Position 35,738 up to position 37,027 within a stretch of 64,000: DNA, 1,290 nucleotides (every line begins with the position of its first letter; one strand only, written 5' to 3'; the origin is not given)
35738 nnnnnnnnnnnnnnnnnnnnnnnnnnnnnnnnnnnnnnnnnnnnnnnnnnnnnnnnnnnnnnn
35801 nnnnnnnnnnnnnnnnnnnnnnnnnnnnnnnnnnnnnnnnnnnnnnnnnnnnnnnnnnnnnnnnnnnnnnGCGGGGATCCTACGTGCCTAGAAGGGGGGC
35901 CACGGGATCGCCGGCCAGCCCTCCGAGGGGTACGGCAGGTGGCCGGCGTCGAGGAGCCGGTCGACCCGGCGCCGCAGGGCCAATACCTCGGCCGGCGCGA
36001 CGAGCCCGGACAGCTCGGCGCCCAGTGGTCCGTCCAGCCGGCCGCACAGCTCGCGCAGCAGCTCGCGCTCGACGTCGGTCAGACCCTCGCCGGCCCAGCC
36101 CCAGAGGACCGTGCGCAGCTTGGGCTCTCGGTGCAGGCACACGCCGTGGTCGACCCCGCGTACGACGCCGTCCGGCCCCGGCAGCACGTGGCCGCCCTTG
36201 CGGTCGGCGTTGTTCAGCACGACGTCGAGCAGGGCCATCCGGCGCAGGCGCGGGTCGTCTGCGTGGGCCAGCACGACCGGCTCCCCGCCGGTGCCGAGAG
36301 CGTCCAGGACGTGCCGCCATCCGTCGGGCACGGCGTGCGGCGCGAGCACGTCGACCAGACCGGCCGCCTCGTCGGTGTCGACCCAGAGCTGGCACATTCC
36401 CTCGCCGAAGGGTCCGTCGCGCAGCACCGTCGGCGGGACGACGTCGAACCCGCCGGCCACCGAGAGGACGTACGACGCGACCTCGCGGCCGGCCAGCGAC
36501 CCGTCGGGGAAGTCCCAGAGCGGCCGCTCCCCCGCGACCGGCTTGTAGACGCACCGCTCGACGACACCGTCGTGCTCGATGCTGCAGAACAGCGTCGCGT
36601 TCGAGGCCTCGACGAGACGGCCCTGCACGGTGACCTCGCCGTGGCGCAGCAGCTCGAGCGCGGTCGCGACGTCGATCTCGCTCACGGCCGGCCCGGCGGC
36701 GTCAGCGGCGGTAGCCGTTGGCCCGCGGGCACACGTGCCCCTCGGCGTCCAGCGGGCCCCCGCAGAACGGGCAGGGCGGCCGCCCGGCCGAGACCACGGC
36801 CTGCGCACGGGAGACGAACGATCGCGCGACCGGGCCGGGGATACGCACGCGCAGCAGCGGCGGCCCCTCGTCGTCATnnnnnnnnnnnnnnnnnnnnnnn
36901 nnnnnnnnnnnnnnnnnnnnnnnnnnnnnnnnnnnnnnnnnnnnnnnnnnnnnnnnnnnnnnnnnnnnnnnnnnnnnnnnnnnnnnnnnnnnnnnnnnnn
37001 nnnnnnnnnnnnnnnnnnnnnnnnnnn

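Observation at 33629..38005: Conserved but uncharacterised block: PAC2 - mshC - SCO1664-family - DUF3090 - histidine phosphatase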

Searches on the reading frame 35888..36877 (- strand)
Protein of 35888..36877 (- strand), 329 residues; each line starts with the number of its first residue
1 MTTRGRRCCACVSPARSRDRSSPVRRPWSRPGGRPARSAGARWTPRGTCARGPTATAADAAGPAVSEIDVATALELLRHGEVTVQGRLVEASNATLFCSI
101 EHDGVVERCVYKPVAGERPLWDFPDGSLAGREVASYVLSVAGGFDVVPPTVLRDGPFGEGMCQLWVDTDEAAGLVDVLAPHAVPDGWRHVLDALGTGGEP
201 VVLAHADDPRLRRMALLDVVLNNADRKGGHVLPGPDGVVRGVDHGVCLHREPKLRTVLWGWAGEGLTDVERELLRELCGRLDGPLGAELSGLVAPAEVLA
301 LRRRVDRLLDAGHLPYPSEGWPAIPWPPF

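Call 4: search_protein_families(library=pfam, proteins=[window:35888-36877:-], max_evalue=0.01)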
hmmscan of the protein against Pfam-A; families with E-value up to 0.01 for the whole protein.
window:35888-36877:- (329 aa): 0 families

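Call 5: search_protein_families(library=ncbifam, proteins=[window:35888-36877:-], max_evalue=0.01)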
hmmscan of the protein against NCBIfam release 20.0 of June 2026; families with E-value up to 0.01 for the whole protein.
window:35888-36877:- (329 aa): 1 family
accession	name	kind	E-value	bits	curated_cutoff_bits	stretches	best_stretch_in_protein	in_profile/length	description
TIGR03843.1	TIGR03843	hypoth_equivalog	1.4e-107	358.8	172.4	1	77-329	1-253/253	SCO1664 family protein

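Call 21: search_solved_structures(query=window:35888-36685:-, max_evalue=10, show_alignments=3)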
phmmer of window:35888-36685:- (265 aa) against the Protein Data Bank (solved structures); distinct sequences matched with E-value up to 10: 2.
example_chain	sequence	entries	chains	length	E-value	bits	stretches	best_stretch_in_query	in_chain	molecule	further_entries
1wx0_A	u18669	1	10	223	0.94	12.3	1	187-239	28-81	transaldolase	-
3e8x_A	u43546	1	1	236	1.3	11.8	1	124-198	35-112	Putative NAD-dependent epimerase/dehydratase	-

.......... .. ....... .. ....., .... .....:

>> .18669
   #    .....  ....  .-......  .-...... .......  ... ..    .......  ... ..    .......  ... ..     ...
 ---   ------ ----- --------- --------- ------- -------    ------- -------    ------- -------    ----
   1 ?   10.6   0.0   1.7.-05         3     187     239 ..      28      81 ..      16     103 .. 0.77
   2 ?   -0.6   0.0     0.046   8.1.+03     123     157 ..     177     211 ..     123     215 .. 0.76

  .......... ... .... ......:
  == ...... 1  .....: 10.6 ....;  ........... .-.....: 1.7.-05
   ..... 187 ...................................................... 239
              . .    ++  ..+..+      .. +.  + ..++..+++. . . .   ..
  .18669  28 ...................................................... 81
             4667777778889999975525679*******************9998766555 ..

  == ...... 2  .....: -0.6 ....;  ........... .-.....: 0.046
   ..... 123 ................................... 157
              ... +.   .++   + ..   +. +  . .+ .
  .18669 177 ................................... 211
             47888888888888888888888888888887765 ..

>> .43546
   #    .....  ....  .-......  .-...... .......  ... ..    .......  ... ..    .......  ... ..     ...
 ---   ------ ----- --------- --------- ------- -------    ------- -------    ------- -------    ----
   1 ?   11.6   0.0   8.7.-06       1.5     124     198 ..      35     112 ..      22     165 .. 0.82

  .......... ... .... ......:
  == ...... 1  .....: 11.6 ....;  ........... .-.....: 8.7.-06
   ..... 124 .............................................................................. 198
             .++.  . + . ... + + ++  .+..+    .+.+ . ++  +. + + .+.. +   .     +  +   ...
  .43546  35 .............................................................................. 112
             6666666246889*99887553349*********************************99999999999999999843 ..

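Call 22: search_protein_families(library=pfam, proteins=[window:35888-36685:-], max_evalue=10)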
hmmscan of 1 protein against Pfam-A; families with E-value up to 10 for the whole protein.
window:35888-36685:- (265 aa): 1 family
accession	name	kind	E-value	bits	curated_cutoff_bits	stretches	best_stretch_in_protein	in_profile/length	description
PF00454.33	PI3_PI4_kinase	-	0.015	15.6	27.1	1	149-189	136-177/241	Phosphatidylinositol 3- and 4-kinase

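Call 33: find_homologous_proteins(query=window:35888-36685:-, max_evalue=0.001)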
Query window:35888-36685:- (265 aa): 8000 proteins with E <= 0.001 among 8000 candidates; the best 120 are listed.
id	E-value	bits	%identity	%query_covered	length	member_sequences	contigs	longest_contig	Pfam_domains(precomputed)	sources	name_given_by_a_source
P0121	1.3e-163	562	92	100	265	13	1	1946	-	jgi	jgi:uncharacterized repeat protein (TIGR03843 family)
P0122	1.3e-139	483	82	100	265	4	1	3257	-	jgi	jgi:uncharacterized repeat protein (TIGR03843 family)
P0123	7.3e-138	477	80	100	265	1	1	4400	-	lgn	-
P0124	1.9e-133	463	78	100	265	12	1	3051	-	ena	-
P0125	2.3e-132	459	77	100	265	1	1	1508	-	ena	-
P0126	3.4e-132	459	78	100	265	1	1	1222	-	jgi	jgi:uncharacterized repeat protein (TIGR03843 family)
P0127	5.0e-131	455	79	100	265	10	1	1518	-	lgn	-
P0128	5.4e-131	455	76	100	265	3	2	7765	-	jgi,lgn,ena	-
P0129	1.2e-130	453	78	100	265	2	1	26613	-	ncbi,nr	ncbi:MAG TPA: SCO1664 family protein [Actinomycetes bacterium]|nr:SCO1664 family protein [Actinomyce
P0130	1.2e-129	450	75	100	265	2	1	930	-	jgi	jgi:uncharacterized repeat protein (TIGR03843 family)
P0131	2.1e-129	449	75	100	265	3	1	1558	-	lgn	-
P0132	4.1e-129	448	77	100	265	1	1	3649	-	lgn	-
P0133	2.3e-128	446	75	100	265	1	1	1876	-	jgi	jgi:uncharacterized repeat protein (TIGR03843 family)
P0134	1.4e-127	443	75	100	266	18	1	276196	-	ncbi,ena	-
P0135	1.5e-127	443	77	100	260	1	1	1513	-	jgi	-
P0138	3.5e-126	439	76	95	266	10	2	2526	-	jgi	jgi:uncharacterized repeat protein (TIGR03843 family)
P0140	6.3e-126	438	75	100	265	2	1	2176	-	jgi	jgi:uncharacterized repeat protein (TIGR03843 family)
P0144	1.1e-124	434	73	99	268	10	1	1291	-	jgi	jgi:uncharacterized repeat protein (TIGR03843 family)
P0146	2.7e-124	433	75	98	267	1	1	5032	-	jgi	jgi:uncharacterized repeat protein (TIGR03843 family)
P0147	5.7e-123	428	74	100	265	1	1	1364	-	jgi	jgi:uncharacterized repeat protein (TIGR03843 family)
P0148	7.3e-123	428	74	100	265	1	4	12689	-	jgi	jgi:uncharacterized repeat protein (TIGR03843 family)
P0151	3.5e-122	426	74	99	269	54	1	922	-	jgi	jgi:uncharacterized repeat protein (TIGR03843 family)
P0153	1.4e-121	424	72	100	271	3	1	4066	-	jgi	jgi:uncharacterized repeat protein (TIGR03843 family)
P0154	3.6e-121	422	70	100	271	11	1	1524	-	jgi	jgi:uncharacterized repeat protein (TIGR03843 family)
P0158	4.9e-120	419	71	100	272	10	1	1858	-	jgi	jgi:uncharacterized repeat protein (TIGR03843 family)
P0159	6.4e-120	418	72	100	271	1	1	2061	-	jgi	jgi:uncharacterized repeat protein (TIGR03843 family)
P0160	2.5e-119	416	71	100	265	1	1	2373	-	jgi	jgi:uncharacterized repeat protein (TIGR03843 family)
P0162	7.6e-119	415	71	100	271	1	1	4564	-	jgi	jgi:uncharacterized repeat protein (TIGR03843 family)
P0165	2.7e-118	413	71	100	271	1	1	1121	-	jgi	jgi:uncharacterized repeat protein (TIGR03843 family)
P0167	2.8e-118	413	69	100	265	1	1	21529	-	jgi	jgi:uncharacterized repeat protein (TIGR03843 family)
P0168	3.0e-118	413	71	100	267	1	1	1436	-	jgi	jgi:uncharacterized repeat protein (TIGR03843 family)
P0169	6.6e-118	412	71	100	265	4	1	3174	-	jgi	jgi:uncharacterized repeat protein (TIGR03843 family)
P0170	1.1e-117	411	70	99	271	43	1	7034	-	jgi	jgi:uncharacterized repeat protein (TIGR03843 family)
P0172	1.5e-116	407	69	100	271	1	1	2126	-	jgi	jgi:uncharacterized repeat protein (TIGR03843 family)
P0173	2.2e-116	407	70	100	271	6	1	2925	-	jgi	jgi:uncharacterized repeat protein (TIGR03843 family)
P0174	2.3e-116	407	70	100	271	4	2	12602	-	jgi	jgi:uncharacterized repeat protein (TIGR03843 family)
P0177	5.0e-116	405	70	100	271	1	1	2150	-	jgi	jgi:uncharacterized repeat protein (TIGR03843 family)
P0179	6.7e-116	405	70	98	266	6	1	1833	-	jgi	jgi:uncharacterized repeat protein (TIGR03843 family)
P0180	8.5e-116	405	70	100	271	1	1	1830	-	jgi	jgi:uncharacterized repeat protein (TIGR03843 family)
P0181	9.5e-116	405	69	100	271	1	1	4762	-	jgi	jgi:uncharacterized repeat protein (TIGR03843 family)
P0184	2.3e-115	403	71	98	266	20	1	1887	-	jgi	jgi:uncharacterized repeat protein (TIGR03843 family)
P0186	3.0e-115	403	70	99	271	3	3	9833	-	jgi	jgi:uncharacterized repeat protein (TIGR03843 family)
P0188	4.1e-115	402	71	100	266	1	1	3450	-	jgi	jgi:uncharacterized repeat protein (TIGR03843 family)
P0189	6.5e-115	402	69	100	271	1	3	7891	-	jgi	jgi:uncharacterized repeat protein (TIGR03843 family)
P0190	7.0e-115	402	69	100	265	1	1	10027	-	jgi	jgi:uncharacterized repeat protein (TIGR03843 family)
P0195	2.2e-114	400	70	100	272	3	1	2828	-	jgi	jgi:uncharacterized repeat protein (TIGR03843 family)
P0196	2.4e-114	400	70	100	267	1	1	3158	-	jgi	jgi:uncharacterized repeat protein (TIGR03843 family)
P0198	2.5e-114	400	68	100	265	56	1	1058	-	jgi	jgi:uncharacterized repeat protein (TIGR03843 family)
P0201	4.4e-114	399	69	100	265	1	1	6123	-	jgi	jgi:uncharacterized repeat protein (TIGR03843 family)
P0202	5.9e-114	399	68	100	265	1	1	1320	-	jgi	jgi:uncharacterized repeat protein (TIGR03843 family)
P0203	6.7e-114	398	70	99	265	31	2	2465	-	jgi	jgi:uncharacterized repeat protein (TIGR03843 family)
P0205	8.5e-114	398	70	100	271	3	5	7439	-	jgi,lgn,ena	jgi:uncharacterized repeat protein (TIGR03843 family)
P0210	1.2e-113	398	70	98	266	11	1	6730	-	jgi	jgi:uncharacterized repeat protein (TIGR03843 family)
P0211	1.3e-113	398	69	100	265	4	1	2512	-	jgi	jgi:uncharacterized repeat protein (TIGR03843 family)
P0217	2.3e-113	397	70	98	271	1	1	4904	-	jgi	jgi:uncharacterized repeat protein (TIGR03843 family)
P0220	3.7e-113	396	68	100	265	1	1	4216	-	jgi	jgi:uncharacterized repeat protein (TIGR03843 family)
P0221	5.3e-113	396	69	100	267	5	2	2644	-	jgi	jgi:uncharacterized repeat protein (TIGR03843 family)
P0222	7.4e-113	395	70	98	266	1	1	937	-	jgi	jgi:uncharacterized repeat protein (TIGR03843 family)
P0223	9.4e-113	395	69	100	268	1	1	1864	-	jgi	jgi:uncharacterized repeat protein (TIGR03843 family)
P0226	1.3e-112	394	69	100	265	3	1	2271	-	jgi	jgi:uncharacterized repeat protein (TIGR03843 family)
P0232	2.4e-111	390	68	100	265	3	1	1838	-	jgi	jgi:uncharacterized repeat protein (TIGR03843 family)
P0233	2.5e-111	390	66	100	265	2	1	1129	-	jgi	jgi:uncharacterized repeat protein (TIGR03843 family)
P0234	3.0e-111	390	66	100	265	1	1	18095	-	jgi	jgi:uncharacterized repeat protein (TIGR03843 family)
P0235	3.0e-111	390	69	99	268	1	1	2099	-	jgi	jgi:uncharacterized repeat protein (TIGR03843 family)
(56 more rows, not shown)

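Call 42: predict_structure(alignment_id=A1)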
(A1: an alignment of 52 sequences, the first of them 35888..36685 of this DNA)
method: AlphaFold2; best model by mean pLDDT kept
length: 265 residues; sequences in the alignment: 52
mean_pLDDT: 80.9   pTM: 0.83
mean pLDDT of the five models: 80.9, 75.3, 69.0, 63.3, 62.0
residues with pLDDT >= 90: 111; 70-90: 93; 50-70: 44; < 50: 17
segments of 3 or more residues with pLDDT < 50: 164-166, 173-175, 258-265
pLDDT, mean of each block of 10 residues (from residue 1): 77 95 69 92 91 65 86 91 88 90 65 82 75 73 86 90 52 51 84 84 97 95 94 95 96 61 38
secondary structure, 60 per line:
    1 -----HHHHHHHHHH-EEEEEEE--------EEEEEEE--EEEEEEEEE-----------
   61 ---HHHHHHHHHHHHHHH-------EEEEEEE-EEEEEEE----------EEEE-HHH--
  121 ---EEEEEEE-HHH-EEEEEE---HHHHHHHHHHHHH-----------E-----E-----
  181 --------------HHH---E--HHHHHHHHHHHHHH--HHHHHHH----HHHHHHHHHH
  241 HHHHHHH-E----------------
elements in order: H6-15 E17-23 E32-38 E41-49 H64-78 E86-92 E94-100 E111-114 E124-130 E136-141 H145-157 H204-217 H220-226 H231-247

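Call 47: fold_search(model_id=the predicted structure, library=pdb)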
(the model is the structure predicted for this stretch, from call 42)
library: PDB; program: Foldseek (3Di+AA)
matches with E <= 10: 1696; with E <= 0.001: 3
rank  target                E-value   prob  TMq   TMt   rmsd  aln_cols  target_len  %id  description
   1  4pla                  2.1e-04  1.00  0.43  0.25   8.1       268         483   14  Crystal structure of phosphatidyl inositol 4-kinase II alpha in complex with ATP (released 2014-09-10)
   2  3akk_A                2.1e-04  1.00  0.45  0.41   8.4       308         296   11  Crystal structure of A Helicobacter pylori proinflammatory kinase CtkA (released 2010-12-01)
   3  3akl_C                7.5e-04  1.00  0.43  0.41   8.1       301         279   13  Crystal structure of A Helicobacter pylori proinflammatory kinase CtkA (released 2010-12-01)
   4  7m7a_C                1.6e-03  0.98  0.40  0.23  11.0       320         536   12  Legionella pneumophila MavQ lipid kinase (released 2021-04-28)
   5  3akk_C                2.7e-03  0.97  0.39  0.37   9.0       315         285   11  Crystal structure of A Helicobacter pylori proinflammatory kinase CtkA (released 2010-12-01)
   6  1zth_C                1.1e-02  0.47  0.25  0.27  13.9       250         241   12  Crystal Structure of A.fulgidus Rio1 serine protein kinase bound to ADP and Manganese ion (released 2005-07-19)
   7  7m7a_A                2.5e-02  0.69  0.35  0.20  11.3       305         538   10  Legionella pneumophila MavQ lipid kinase (released 2021-04-28)
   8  7wj6_B                3.7e-02  0.51  0.31  0.33  14.0       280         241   12  Crystal Structure of the Kinase Domain of a Class III Lanthipeptide Synthetase CurKC (released 2022-11-09)
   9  7wj7_B                5.3e-02  0.35  0.30  0.32  14.5       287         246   12  Crystal Structure of the Kinase Domain with Adenosine of a Class III Lanthipeptide Synthetase CurKC (released 2022-11-09)
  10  8sam_A                5.3e-02  0.21  0.26  0.10  18.7       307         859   12  Crystal structure of class III lanthipeptide synthetase LP-GS-ThurKC in complex with ATP (released 2023-10-11)
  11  7wj6_A                5.6e-02  0.41  0.32  0.34  13.5       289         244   12  Crystal Structure of the Kinase Domain of a Class III Lanthipeptide Synthetase CurKC (released 2022-11-09)
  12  1zp9_B                6.0e-02  0.23  0.23  0.25  13.6       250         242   11  Crystal Structure of full-legnth A.fulgidus Rio1 Serine Kinase bound to ATP and Mn2+ ions. (released 2005-08-02)
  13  3fbr_A                8.0e-02  0.44  0.36  0.25  11.0       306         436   13  structure of HipA-amppnp-peptide (released 2009-02-10)
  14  1zth_D                8.5e-02  0.33  0.28  0.29  12.9       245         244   10  Crystal Structure of A.fulgidus Rio1 serine protein kinase bound to ADP and Manganese ion (released 2005-07-19)
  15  3re4_B                8.5e-02  0.25  0.27  0.28  13.8       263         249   11  Crystal Structure of Archaeoglobus Fulgidus Rio1 Kinase bound to Toyocamycin. (released 2012-05-09)
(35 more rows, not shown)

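Call 86: search_solved_structures(query=A1, max_evalue=10, show_alignments=3)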
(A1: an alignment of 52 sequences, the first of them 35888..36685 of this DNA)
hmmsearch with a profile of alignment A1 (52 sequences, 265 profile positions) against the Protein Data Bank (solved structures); distinct sequences matched with E-value up to 10: 1.
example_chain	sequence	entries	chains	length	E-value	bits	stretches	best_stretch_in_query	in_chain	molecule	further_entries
9tq4_A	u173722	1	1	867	0.31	13.7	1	144-187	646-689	Asp2Cas12l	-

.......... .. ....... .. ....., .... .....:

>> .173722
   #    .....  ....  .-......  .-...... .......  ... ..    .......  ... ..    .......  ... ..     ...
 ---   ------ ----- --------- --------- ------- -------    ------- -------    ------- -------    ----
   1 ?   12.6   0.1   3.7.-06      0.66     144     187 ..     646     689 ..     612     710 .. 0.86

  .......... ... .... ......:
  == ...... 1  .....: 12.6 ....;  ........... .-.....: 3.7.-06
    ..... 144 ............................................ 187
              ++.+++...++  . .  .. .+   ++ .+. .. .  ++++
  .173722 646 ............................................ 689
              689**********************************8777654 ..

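Call 88: search_protein_families(library=pfam, alignment_id=A1, max_evalue=0.1)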
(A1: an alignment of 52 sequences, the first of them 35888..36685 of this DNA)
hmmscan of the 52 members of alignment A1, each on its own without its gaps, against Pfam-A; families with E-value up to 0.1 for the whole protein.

A. member 1, window:35888-36685:- (265 aa): 1 family
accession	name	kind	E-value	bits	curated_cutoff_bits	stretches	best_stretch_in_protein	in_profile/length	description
PF00454.33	PI3_PI4_kinase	-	0.015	15.6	27.1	1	149-189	136-177/241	Phosphatidylinositol 3- and 4-kinase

B. families by the number of members that match (of 52 scanned): 2 families
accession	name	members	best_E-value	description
PF00454.33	PI3_PI4_kinase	46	2.8e-05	Phosphatidylinositol 3- and 4-kinase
PF16365.12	EutK_C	1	0.02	Ethanolamine utilization protein EutK C-terminus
